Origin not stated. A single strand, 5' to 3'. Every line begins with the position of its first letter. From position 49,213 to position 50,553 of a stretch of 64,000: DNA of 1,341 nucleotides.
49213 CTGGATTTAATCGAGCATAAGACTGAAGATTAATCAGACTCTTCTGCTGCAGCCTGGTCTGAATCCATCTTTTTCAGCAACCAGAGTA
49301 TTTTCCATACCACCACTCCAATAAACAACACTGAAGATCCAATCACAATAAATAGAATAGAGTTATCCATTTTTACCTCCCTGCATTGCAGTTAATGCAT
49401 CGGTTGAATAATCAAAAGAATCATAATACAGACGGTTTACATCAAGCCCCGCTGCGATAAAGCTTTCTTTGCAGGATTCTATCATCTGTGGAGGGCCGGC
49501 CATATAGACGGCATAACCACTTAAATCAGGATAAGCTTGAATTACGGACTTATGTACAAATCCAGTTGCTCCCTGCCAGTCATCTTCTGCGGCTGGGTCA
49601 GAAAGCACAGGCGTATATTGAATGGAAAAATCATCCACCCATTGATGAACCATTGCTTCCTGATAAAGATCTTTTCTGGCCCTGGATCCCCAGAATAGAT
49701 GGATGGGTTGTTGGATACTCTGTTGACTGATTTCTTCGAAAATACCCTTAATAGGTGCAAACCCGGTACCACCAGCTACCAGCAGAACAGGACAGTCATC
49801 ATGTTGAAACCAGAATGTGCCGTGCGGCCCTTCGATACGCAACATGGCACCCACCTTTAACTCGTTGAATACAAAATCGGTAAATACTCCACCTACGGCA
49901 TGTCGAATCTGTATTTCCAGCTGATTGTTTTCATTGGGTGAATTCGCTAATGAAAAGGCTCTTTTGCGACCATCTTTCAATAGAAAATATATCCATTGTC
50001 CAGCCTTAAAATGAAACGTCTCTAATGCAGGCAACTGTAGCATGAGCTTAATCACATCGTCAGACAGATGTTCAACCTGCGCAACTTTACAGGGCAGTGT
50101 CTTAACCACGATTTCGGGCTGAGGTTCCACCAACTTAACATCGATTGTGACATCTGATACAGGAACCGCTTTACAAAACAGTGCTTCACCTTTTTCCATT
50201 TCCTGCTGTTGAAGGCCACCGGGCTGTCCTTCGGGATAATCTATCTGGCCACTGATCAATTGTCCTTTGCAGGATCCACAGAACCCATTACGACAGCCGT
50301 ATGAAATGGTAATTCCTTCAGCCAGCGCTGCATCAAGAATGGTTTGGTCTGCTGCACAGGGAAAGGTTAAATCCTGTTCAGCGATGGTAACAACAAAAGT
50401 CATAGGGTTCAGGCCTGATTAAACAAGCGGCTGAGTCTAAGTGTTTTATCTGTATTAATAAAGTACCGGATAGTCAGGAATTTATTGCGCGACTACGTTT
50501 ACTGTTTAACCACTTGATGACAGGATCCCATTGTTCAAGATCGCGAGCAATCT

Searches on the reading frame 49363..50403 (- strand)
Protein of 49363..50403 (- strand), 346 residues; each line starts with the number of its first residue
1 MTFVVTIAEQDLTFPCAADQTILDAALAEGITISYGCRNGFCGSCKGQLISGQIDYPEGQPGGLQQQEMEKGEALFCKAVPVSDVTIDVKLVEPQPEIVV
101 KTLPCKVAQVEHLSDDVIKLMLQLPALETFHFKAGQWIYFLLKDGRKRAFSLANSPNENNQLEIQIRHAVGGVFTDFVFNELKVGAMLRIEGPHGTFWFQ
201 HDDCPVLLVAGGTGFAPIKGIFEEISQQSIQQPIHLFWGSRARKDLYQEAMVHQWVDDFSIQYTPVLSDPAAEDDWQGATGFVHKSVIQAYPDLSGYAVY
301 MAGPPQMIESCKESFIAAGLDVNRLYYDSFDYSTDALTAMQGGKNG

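Call 7: search_protein_families(library=pfam, proteins=[window:49363-50403:-], max_evalue=0.00001)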
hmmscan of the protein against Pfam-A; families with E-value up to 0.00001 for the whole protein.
window:49363-50403:- (346 aa): 3 families
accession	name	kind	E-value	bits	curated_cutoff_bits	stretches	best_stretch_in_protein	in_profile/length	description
PF00175.26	NAD_binding_1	-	2.7e-19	70.3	22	1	208-312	1-108/109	Oxidoreductase NAD-binding domain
PF00970.30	FAD_binding_6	-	7.7e-16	58.7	21.1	1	105-197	2-97/99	Oxidoreductase FAD-binding domain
PF00111.32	Fer2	-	2.3e-15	56.7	21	1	5-81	1-76/77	2Fe-2S iron-sulfur cluster binding domain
